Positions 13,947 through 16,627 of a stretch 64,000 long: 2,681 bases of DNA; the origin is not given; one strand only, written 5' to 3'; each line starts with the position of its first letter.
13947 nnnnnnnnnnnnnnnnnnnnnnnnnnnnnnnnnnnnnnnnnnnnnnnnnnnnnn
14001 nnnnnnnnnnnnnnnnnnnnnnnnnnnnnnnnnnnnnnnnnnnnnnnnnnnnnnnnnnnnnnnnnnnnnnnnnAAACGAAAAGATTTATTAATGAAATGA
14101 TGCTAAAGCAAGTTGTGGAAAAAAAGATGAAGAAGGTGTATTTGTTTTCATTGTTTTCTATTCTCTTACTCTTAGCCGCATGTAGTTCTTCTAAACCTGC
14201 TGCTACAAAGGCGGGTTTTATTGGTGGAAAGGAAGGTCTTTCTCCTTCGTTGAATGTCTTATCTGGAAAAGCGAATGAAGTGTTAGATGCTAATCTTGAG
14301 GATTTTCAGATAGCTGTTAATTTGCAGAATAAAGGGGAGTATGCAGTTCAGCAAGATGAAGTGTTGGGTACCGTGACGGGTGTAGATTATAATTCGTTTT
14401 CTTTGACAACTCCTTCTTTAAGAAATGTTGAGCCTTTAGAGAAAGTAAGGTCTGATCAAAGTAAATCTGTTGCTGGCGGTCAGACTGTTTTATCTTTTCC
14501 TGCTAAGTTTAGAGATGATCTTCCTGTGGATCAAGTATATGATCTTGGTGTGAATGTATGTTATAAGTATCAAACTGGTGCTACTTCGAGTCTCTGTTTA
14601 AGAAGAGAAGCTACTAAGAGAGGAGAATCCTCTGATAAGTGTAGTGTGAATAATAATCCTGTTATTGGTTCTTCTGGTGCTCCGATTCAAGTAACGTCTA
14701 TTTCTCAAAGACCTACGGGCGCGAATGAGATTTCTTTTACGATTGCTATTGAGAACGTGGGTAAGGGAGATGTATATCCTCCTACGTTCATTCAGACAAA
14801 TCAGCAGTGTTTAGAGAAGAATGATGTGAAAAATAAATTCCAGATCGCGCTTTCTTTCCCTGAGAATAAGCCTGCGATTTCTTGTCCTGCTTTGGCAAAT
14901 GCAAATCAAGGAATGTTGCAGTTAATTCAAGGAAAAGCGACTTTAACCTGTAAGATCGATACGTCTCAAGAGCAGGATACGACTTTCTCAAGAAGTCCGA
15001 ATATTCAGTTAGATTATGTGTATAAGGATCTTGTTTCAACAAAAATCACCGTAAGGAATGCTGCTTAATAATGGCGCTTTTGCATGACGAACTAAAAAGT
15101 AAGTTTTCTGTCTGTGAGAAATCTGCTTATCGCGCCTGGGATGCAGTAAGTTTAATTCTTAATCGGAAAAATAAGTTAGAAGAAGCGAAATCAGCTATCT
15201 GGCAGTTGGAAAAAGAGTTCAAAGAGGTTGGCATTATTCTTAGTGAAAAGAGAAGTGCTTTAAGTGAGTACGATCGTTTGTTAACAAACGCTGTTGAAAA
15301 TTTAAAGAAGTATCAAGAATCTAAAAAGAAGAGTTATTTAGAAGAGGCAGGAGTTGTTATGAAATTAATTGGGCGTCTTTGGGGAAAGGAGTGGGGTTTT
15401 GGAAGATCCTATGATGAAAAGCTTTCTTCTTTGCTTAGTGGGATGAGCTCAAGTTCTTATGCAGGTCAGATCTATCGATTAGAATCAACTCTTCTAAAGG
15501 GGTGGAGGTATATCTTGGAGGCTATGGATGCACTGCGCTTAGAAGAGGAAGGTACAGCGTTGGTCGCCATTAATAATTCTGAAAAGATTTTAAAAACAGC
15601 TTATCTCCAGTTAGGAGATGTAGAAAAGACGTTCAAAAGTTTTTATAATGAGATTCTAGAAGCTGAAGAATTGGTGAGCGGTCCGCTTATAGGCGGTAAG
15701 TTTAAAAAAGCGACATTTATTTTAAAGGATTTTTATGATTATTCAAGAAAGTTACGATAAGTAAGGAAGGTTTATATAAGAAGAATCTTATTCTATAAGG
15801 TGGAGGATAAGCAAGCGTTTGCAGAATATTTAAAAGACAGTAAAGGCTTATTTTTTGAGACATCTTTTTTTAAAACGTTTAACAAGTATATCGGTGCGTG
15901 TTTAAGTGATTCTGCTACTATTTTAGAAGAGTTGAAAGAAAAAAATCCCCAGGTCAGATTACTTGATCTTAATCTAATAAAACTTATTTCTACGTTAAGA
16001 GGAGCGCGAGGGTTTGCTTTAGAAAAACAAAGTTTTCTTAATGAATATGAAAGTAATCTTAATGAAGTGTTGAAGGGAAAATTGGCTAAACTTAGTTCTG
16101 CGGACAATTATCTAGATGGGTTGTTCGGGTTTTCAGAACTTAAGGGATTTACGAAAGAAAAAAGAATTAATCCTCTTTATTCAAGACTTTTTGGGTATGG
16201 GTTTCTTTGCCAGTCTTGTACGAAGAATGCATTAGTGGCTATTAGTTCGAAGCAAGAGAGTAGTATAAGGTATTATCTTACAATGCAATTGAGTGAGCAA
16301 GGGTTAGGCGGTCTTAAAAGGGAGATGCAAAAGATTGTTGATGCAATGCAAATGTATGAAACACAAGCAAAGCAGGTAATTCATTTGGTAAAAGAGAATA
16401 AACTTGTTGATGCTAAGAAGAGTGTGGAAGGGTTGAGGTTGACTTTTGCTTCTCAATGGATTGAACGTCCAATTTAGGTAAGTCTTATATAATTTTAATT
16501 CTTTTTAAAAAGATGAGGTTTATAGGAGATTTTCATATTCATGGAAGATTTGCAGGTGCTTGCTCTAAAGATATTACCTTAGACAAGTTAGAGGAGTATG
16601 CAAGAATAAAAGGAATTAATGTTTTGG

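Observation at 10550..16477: Six-gene operon of uncharacterised proteins: two pilin-like proteins, two paralogous lipoproteins and two cytoplasmic proteins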

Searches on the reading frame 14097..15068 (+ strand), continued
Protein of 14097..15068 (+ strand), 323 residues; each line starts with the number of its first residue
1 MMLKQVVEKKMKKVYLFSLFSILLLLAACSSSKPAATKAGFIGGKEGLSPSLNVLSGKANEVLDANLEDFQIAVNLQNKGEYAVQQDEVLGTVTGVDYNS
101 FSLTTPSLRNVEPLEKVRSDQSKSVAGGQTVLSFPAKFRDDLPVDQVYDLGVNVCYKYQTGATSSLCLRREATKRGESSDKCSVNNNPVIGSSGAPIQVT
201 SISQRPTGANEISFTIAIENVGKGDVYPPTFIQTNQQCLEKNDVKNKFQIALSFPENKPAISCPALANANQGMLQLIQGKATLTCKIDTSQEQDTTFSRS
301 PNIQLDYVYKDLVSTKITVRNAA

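Call 64: search_protein_families(library=pfam, alignment_id=A4, max_evalue=0.01)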
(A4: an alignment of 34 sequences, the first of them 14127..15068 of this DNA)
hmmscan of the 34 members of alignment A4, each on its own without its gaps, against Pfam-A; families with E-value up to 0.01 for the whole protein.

A. member 1, window:14127-15068:+ (313 aa): 0 families

B. families by the number of members that match (of 34 scanned): 2 families
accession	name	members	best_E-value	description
PF07705.17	CARDB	2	0.0026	CARDB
PF00540.23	Gag_p17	1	0.0025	gag gene protein p17 (matrix protein)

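Call 65: search_solved_structures(query=A4, max_evalue=10)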
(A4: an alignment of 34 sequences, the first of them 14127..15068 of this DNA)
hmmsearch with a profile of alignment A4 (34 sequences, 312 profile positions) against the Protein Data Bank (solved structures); distinct sequences matched with E-value up to 10: 2.
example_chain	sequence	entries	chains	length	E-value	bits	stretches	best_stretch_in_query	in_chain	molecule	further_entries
2cqo_A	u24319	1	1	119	0.32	13.2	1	151-217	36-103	Nucleolar protein of 40 kDa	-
1t5i_A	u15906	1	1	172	0.66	12.1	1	34-63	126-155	C_TERMINAL DOMAIN OF A PROBABLE ATP-DEPENDENT RNA HELICASE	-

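Call 66: list_cluster_members(proteins=[P0084, P0099, P0124, P0132, P0149, P0174, P0187, P0190, P0204, P0223])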
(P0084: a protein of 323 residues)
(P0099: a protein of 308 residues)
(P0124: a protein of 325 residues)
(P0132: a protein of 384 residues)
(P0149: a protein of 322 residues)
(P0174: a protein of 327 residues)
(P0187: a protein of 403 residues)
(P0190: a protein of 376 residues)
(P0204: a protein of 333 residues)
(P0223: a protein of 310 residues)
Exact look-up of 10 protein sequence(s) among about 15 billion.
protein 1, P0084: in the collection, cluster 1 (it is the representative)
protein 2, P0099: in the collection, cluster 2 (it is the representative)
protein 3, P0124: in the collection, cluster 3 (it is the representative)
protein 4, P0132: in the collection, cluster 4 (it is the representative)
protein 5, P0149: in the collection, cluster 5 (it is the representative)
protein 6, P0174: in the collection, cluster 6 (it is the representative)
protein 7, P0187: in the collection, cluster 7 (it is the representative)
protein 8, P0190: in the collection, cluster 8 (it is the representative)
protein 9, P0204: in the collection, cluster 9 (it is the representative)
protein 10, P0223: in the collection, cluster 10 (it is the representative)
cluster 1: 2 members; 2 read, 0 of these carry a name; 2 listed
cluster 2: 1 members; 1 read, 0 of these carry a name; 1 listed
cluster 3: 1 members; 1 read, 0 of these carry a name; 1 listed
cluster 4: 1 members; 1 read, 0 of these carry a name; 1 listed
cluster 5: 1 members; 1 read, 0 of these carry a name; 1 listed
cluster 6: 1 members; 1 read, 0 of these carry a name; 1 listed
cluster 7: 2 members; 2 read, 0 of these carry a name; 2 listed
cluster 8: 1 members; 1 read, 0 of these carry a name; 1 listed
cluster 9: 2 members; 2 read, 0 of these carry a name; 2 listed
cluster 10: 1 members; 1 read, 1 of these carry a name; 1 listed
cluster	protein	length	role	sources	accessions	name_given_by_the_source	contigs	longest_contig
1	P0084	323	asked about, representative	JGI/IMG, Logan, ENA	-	-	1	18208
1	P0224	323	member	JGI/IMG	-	-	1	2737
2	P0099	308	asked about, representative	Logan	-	-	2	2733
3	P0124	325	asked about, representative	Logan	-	-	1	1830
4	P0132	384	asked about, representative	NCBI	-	-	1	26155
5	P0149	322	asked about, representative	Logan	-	-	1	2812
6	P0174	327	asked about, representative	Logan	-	-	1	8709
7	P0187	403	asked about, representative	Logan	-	-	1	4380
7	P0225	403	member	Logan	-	-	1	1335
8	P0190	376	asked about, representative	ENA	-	-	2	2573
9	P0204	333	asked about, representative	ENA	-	-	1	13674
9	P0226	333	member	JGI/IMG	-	-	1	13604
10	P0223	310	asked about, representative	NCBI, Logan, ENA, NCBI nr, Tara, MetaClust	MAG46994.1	hypothetical protein CL617_00170 [archaeon] | hypothetical protein [archaeon] | strand:- start:4657 stop:5589 length:933 start_codon:yes stop_codon:yes gene_type:complete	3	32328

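Call 72: find_related_loci(query=A5, collection=metagenome_contigs, flank=8000)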
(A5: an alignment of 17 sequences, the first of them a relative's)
Query A5 (325 aa) in metagenome_contigs; peptide patterns used: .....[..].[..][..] (x = any residue, [..] = any of these).
218 stretches matched a pattern; 111 encode a relative of the query (tblastn E <= 1e-3); the best 80 are kept; 80 distinct loci.
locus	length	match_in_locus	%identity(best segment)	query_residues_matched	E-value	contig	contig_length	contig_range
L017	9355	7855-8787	40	8-322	9e-65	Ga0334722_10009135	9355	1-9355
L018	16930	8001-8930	38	1-321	2e-62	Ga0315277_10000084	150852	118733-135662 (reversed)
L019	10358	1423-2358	36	1-321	1e-61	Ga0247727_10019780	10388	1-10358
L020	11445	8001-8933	37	1-321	1e-61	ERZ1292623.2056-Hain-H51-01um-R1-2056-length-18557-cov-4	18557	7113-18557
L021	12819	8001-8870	40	22-321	2e-60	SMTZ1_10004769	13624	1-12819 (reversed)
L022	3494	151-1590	34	4-320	2e-60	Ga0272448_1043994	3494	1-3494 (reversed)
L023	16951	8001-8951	35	1-321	5e-60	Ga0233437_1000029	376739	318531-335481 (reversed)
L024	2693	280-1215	36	3-322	3e-60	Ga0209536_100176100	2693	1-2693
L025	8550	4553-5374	38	43-319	5e-60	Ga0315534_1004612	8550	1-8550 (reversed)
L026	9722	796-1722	37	8-325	2e-59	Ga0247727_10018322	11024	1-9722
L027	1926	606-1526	37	1-321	1e-60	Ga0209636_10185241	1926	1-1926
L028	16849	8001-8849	38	40-321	1e-58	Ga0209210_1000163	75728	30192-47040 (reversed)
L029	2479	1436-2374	36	2-321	1e-59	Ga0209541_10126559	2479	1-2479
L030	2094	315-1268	36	2-321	4e-60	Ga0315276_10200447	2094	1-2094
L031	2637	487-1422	37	1-320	4e-58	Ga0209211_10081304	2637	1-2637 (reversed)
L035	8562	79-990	36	10-321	2e-57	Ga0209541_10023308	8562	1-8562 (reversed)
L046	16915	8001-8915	36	6-321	1e-53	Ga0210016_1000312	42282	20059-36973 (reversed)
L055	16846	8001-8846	37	43-321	1e-49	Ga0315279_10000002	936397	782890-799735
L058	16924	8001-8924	35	4-320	5e-47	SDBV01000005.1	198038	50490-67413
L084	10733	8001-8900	30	32-322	5e-35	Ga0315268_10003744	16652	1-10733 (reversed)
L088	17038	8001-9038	29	1-322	4e-34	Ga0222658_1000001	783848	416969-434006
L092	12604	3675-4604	30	1-311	2e-31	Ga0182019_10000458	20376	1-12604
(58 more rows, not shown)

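Call 85: search_protein_families(library=pfam, proteins=[L018:3439-6087:+, L021:2826-5981:+, L058:3682-5832:+, L088:2382-4826:+, L084:3537-5810:+, L046:3980-6046:+, L055:3858-5975:+, L088:621-2336:+, L092:547-2244:+, L035:1205-2239:-], max_evalue=0.01)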
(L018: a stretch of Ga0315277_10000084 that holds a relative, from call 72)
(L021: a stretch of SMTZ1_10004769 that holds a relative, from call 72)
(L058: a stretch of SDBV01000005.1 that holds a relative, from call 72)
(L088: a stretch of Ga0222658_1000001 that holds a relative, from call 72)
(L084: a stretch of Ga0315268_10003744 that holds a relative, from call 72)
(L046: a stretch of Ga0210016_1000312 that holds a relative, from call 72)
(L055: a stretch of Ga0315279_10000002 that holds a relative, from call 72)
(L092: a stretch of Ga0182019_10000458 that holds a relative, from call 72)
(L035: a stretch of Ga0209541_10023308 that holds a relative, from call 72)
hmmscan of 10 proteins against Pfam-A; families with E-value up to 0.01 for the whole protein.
L018:3439-6087:+ (882 aa): 0 families

L021:2826-5981:+ (1051 aa): 0 families

L058:3682-5832:+ (716 aa): 0 families

L088:2382-4826:+ (814 aa): 1 family
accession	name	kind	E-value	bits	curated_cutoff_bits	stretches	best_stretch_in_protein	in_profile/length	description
PF01080.22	Presenilin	-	0.0011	18.3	34.3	1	52-239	232-373/408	Presenilin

L084:3537-5810:+ (757 aa): 0 families

L046:3980-6046:+ (688 aa): 1 family
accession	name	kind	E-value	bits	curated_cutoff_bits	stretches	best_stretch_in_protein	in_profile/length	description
PF13567.11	DUF4131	-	0.00052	20.2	31.6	1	116-244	6-128/165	Domain of unknown function (DUF4131)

L055:3858-5975:+ (705 aa): 0 families

L088:621-2336:+ (571 aa): 0 families

L092:547-2244:+ (565 aa): 0 families

L035:1205-2239:- (344 aa): 17 families
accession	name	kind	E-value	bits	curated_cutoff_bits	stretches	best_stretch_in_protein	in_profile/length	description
PF08542.16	Rep_fac_C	-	7.8e-20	71.5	23.6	1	250-335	2-88/88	Replication factor C C-terminal domain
PF00004.35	AAA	-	1.3e-14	55.2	21.2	1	64-183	1-130/131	ATPase family associated with various cellular activities (AAA)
PF13177.12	DNA_pol3_delta2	-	1.8e-13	51.2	27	1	104-184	82-160/161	DNA polymerase III, delta subunit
PF05496.18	RuvB_N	-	9.3e-10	38.9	27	1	35-153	2-112/159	Holliday junction DNA helicase RuvB P-loop domain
PF03215.21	Rad17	-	9.7e-07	29.3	23.8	1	24-95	3-78/186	Rad17 P-loop domain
PF01078.27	Mg_chelatase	-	5.2e-06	26.4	20.3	1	38-98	1-58/207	Magnesium chelatase, subunit ChlI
PF13173.12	AAA_14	-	2e-05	25.1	27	1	64-176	5-115/129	AAA domain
PF04851.21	ResIII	-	9.1e-05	22.9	22.5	1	44-95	7-57/164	Type III restriction enzyme, res subunit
PF05673.19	DUF815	-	0.00024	20.8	23.8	1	33-101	24-91/249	Protein of unknown function (DUF815)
PF25361.1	AAA_lid_RFC1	-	0.00029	20.7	34.9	1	193-240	8-55/59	RFC1-like, AAA+ ATPase lid domain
PF25199.1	nSTAND_NTPase5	-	0.00032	21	34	1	46-163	26-133/145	Novel STAND NTPase 5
PF16193.11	AAA_assoc_2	-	0.00058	20.5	34.3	1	199-248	2-51/81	AAA C-terminal domain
PF13191.12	AAA_16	-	0.0019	19.2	32.6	0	57-88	20-51/167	AAA ATPase domain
PF01695.23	IstB_IS21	-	0.0022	18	24.1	0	54-84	87-115/238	IstB-like ATP binding protein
PF07724.20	AAA_2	-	0.0039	17.7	27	0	63-151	5-101/166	AAA domain (Cdc48 subfamily)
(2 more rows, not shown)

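Call 101: find_related_loci(query=A5, collection=viral_contigs, flank=8000)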
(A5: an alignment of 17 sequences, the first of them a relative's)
Query A5 (325 aa) in viral_contigs; peptide patterns used: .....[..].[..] (x = any residue, [..] = any of these).
70 stretches matched a pattern, but none encodes a relative of the query by tblastn (E <= 1e-3).

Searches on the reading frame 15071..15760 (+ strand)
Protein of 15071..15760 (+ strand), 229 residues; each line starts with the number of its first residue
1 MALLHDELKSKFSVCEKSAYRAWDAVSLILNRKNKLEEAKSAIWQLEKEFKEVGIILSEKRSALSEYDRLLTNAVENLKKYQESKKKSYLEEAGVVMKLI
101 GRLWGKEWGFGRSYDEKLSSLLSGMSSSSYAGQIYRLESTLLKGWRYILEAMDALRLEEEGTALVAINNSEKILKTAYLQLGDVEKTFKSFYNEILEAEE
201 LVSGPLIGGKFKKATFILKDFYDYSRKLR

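Call 6: search_protein_families(library=pfam, proteins=[window:15071-15760:+], max_evalue=1)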
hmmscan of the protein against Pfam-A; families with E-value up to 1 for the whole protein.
window:15071-15760:+ (229 aa): 2 families
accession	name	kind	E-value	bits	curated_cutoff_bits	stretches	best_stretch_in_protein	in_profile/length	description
PF08181.16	DegQ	-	0.039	14.5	22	1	33-53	3-23/46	DegQ (SacQ) family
PF10368.14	YkyA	-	0.39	10.9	28.8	1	24-89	58-117/186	Putative cell-wall binding lipoprotein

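Call 7: search_protein_families(library=ncbifam, proteins=[window:15071-15760:+], max_evalue=1)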
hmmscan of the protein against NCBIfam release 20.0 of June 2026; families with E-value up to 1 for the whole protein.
window:15071-15760:+ (229 aa): 1 family
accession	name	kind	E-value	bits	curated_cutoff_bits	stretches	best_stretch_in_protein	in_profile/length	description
NF041457.1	reg_protDegQ_Bacil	equivalog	0.04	14.1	80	1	33-53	3-23/46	degradation enzyme regulation protein DegQ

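Call 29: search_protein_families(library=phrogs, proteins=[window:15071-15760:+], max_evalue=0.1)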
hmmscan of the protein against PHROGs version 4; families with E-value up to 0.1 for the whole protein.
window:15071-15760:+ (229 aa): 0 families

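Call 30: search_solved_structures(query=window:15071-15760:+, max_evalue=10)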
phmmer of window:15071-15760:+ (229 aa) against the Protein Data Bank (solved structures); distinct sequences matched with E-value up to 10: 2.
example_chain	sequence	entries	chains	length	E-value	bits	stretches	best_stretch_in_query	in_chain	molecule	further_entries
9y6s_8A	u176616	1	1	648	0.029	17.5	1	28-119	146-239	Dynein regulatory complex protein 1 C-terminal domain-containing protein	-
3kmi_A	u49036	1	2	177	0.93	12.6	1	73-159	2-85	Putative membrane protein COG4129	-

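Call 42: list_cluster_members(proteins=[window:15071-15760:+, window:15800-16477:+, window:11751-13115:+, window:13153-14073:+, P0024, P0001])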
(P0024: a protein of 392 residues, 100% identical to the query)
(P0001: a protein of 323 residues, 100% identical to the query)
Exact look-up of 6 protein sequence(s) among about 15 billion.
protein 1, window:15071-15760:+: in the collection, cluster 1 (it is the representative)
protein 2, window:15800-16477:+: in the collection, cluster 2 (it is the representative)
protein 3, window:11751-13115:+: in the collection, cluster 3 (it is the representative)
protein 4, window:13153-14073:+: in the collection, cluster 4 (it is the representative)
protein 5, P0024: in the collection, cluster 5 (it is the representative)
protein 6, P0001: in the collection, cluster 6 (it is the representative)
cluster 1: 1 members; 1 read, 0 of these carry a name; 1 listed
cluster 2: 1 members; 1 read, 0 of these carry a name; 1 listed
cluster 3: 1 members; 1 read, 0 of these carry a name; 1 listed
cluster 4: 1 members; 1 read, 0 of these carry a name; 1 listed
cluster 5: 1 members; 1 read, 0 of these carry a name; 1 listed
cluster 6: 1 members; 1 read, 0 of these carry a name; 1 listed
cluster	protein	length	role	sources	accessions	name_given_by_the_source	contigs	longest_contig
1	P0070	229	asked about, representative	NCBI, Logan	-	-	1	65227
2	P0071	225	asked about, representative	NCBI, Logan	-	-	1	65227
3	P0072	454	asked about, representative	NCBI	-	-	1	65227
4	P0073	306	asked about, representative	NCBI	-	-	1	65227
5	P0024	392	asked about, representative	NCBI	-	-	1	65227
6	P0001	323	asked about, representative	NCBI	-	-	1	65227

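Call 52: find_homologous_proteins(query=window:15071-15760:+, max_evalue=0.01)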
Query window:15071-15760:+ (229 aa): 1 proteins with E <= 0.01 among 1297 candidates.
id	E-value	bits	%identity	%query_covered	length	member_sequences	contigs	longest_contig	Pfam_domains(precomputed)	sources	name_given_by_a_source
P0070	1.2e-139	481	100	100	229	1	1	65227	-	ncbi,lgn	-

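Call 91: search_protein_families(library=padloc, proteins=[window:15071-15760:+], max_evalue=0.1)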
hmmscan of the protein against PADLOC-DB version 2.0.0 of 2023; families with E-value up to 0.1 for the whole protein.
window:15071-15760:+ (229 aa): 0 families

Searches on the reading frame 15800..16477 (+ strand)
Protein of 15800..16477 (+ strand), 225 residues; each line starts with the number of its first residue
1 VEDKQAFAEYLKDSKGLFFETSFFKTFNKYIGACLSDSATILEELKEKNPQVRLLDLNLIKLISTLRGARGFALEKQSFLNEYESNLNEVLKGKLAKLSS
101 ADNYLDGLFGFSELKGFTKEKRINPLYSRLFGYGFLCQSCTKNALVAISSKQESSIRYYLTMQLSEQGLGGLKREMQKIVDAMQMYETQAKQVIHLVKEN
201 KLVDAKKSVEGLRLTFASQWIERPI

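Call 6: search_protein_families(library=pfam, proteins=[window:15800-16477:+], max_evalue=1)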
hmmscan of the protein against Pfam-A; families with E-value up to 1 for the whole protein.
window:15800-16477:+ (225 aa): 0 families

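Call 7: search_protein_families(library=ncbifam, proteins=[window:15800-16477:+], max_evalue=1)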
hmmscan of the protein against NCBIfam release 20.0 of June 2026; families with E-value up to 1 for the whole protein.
window:15800-16477:+ (225 aa): 0 families

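Call 29: search_protein_families(library=phrogs, proteins=[window:15800-16477:+], max_evalue=0.1)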
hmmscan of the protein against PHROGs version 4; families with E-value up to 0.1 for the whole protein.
window:15800-16477:+ (225 aa): 0 families

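Call 31: search_solved_structures(query=window:15800-16477:+, max_evalue=10)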
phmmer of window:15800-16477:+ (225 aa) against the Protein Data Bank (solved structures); distinct sequences matched with E-value up to 10: 0.

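Call 91: search_protein_families(library=padloc, proteins=[window:15800-16477:+], max_evalue=0.1)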
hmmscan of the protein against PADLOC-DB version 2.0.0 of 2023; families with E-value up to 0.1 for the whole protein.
window:15800-16477:+ (225 aa): 0 families

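Call 92: find_related_loci(query=window:15800-16477:+, collection=viral_contigs, flank=5000)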
Query window:15800-16477:+ (225 aa) in viral_contigs; peptide patterns used: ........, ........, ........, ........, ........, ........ (x = any residue, [..] = any of these).
13 stretches matched a pattern, but none encodes a relative of the query by tblastn (E <= 1e-3).
